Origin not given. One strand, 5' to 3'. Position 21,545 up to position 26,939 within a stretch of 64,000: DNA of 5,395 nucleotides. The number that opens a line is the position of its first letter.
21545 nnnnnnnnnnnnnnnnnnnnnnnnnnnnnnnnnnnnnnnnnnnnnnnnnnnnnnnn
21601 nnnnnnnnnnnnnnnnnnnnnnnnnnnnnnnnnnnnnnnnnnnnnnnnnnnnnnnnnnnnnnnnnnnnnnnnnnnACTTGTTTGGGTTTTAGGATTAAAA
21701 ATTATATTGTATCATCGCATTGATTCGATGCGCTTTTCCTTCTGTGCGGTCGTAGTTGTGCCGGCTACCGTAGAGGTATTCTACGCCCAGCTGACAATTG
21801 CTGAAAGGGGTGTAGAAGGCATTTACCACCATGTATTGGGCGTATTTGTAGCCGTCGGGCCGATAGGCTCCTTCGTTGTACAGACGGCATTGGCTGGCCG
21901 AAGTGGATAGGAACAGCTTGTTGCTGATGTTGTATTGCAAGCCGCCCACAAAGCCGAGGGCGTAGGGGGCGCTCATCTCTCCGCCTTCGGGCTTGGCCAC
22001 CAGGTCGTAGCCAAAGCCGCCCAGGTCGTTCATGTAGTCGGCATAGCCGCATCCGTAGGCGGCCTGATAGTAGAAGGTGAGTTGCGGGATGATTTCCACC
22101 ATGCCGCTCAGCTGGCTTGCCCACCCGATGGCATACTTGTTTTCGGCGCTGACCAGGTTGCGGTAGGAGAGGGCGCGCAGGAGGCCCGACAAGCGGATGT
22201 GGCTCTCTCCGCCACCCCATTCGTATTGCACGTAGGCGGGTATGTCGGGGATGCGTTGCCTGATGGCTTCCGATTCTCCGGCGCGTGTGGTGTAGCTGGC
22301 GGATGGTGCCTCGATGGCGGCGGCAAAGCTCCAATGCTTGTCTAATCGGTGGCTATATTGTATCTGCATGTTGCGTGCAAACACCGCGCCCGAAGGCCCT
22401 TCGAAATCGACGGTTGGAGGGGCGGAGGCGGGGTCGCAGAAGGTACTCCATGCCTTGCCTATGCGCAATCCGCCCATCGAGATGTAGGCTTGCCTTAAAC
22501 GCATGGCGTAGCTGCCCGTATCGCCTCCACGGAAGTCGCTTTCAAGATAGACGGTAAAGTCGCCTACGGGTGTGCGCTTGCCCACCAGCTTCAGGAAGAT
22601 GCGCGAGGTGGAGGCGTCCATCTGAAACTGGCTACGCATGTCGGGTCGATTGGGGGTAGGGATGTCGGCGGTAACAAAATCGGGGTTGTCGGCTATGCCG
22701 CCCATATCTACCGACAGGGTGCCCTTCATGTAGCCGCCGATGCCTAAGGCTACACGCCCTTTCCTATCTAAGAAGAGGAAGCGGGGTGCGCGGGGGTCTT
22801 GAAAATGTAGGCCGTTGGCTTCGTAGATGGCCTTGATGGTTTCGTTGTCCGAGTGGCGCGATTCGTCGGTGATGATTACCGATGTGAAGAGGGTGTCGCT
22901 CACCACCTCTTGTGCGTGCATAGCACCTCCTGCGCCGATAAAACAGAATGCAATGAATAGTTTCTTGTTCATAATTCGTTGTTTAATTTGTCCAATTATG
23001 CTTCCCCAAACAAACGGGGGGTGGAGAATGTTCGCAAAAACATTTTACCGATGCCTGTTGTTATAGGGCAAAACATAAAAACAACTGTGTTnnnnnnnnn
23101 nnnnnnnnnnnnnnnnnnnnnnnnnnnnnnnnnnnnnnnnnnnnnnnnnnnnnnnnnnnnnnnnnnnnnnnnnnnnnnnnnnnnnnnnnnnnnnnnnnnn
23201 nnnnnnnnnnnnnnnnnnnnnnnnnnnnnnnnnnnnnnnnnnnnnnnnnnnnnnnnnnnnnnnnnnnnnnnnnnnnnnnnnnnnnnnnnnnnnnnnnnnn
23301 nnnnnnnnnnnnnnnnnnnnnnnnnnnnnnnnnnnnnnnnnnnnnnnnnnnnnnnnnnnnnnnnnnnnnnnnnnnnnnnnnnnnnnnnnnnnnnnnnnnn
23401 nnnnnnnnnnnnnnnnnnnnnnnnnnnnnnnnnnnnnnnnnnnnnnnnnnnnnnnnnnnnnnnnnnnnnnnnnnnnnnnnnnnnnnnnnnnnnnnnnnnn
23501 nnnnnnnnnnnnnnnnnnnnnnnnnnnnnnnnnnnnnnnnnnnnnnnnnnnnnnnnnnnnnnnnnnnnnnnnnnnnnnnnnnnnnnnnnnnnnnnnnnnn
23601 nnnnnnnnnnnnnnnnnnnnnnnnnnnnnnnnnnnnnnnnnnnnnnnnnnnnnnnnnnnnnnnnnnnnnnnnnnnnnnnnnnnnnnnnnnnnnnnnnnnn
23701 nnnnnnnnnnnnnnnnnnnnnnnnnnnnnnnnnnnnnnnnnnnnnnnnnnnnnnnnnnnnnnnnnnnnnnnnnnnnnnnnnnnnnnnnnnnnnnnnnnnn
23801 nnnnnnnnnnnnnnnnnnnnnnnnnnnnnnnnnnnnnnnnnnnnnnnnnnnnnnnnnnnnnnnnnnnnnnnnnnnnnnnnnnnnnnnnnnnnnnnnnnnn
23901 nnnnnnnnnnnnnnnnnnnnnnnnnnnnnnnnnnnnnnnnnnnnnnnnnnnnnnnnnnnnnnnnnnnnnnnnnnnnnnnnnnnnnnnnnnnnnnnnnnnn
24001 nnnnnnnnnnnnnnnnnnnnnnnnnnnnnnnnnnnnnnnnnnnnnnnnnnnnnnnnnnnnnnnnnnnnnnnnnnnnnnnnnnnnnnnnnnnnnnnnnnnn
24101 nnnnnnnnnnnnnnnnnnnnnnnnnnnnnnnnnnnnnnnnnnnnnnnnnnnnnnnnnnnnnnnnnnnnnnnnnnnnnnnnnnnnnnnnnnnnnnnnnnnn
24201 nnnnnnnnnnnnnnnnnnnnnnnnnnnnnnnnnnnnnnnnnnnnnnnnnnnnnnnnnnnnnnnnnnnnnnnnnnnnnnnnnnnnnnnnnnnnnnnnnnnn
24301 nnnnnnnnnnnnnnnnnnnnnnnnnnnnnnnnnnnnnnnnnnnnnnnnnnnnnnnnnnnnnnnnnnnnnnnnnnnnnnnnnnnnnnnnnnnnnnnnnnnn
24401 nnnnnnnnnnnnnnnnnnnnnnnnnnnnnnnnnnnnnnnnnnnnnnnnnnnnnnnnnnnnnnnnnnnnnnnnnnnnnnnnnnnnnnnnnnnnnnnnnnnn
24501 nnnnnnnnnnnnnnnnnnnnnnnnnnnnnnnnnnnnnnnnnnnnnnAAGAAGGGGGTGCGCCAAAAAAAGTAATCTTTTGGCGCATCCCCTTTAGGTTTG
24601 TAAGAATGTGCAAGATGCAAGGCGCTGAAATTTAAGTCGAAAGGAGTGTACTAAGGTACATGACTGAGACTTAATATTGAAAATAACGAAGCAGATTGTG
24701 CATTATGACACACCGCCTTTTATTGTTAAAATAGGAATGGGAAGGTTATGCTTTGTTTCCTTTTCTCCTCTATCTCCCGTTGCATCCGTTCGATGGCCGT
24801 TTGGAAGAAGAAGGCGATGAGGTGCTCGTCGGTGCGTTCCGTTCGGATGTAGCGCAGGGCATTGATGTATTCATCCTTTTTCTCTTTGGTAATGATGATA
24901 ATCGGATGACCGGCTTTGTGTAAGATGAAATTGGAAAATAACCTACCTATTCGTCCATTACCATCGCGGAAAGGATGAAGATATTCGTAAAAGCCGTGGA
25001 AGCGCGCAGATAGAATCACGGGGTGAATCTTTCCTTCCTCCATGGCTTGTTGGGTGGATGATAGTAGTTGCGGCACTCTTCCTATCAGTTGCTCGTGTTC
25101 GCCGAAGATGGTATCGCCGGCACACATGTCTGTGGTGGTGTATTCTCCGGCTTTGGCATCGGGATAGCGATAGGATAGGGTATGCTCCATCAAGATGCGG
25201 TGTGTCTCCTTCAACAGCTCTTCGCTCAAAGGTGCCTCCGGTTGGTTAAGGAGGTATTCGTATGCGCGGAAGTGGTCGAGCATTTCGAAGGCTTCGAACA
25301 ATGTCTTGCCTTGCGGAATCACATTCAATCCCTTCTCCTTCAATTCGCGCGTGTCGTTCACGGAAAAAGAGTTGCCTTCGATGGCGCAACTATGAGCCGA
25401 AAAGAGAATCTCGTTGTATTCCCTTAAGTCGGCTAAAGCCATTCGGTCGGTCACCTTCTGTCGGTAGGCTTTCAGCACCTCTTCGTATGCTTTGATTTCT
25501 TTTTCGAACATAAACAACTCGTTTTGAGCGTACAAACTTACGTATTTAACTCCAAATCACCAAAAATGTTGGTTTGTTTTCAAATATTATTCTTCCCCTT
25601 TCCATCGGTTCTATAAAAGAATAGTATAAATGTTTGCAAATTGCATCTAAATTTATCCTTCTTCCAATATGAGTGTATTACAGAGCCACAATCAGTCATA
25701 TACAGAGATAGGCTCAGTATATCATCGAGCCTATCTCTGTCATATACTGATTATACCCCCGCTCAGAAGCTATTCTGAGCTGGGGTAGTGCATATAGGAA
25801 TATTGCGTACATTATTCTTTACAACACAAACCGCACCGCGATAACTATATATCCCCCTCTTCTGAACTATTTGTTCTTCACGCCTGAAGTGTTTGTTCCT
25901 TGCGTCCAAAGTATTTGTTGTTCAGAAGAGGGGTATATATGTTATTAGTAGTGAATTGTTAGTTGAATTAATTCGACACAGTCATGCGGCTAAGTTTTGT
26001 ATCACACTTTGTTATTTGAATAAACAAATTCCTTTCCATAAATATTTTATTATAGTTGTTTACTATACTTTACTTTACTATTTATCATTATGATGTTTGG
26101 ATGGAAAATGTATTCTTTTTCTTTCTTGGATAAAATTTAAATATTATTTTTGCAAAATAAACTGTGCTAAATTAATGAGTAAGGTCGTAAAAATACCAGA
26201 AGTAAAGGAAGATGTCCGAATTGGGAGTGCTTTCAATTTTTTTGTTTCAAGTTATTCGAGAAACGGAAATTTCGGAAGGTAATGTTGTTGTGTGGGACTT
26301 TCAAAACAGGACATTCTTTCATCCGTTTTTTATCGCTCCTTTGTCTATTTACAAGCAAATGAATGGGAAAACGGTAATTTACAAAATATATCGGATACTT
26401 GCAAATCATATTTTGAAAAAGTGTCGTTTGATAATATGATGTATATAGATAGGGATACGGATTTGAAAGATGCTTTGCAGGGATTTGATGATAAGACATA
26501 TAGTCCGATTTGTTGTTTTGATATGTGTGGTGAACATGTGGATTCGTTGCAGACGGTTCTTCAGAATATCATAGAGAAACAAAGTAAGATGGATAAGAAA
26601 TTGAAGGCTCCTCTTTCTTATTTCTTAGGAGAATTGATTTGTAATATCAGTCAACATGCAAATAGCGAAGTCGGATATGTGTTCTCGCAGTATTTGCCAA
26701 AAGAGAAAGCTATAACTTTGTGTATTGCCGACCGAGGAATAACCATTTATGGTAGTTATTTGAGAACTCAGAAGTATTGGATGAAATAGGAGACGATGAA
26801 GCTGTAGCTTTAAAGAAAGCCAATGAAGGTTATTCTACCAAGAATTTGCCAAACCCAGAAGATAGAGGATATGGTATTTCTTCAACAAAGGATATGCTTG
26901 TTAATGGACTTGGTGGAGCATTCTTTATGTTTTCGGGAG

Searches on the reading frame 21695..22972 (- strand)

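Call 69: search_protein_families(library=pfam, proteins=[window:21695-22972:-], max_evalue=0.00001)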
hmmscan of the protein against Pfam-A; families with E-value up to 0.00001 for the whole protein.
window:21695-22972:- (425 aa): 2 families
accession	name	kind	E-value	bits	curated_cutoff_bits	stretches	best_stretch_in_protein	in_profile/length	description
PF19577.5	DcaP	-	1e-29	104.2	27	1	100-425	93-410/410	DcaP outer membrane protein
PF02530.20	Porin_2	-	1.8e-14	54.4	22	1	123-409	69-336/357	Porin subfamily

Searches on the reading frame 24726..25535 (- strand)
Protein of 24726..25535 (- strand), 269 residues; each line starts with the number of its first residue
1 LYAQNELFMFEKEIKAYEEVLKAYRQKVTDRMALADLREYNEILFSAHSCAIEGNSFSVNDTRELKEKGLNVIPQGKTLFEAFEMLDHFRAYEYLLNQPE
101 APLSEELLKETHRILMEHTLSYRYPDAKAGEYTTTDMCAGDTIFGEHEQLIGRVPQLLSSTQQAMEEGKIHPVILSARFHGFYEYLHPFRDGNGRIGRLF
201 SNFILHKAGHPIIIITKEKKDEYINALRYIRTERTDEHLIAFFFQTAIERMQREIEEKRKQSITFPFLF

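Call 59: search_protein_families(library=pfam, proteins=[window:24726-25535:-])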
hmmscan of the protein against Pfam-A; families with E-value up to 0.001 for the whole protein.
window:24726-25535:- (269 aa): 1 family
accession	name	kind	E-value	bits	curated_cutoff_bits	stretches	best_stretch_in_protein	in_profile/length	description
PF02661.23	Fic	-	4.3e-17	63.2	24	1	102-205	1-93/93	Fic/DOC family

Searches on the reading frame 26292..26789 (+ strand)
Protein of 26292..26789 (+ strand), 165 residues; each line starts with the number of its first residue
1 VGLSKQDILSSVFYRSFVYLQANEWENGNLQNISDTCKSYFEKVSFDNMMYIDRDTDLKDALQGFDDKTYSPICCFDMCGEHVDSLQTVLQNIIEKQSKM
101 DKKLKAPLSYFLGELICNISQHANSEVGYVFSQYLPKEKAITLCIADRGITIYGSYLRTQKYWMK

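Call 59: search_protein_families(library=pfam, proteins=[window:26292-26789:+])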
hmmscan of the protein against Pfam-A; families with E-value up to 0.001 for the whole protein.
window:26292-26789:+ (165 aa): 1 family
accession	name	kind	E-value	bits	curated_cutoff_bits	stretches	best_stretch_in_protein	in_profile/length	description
PF13581.12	HATPase_c_2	-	0.00011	22.7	27.4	1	81-151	6-77/127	Histidine kinase-like ATPase domain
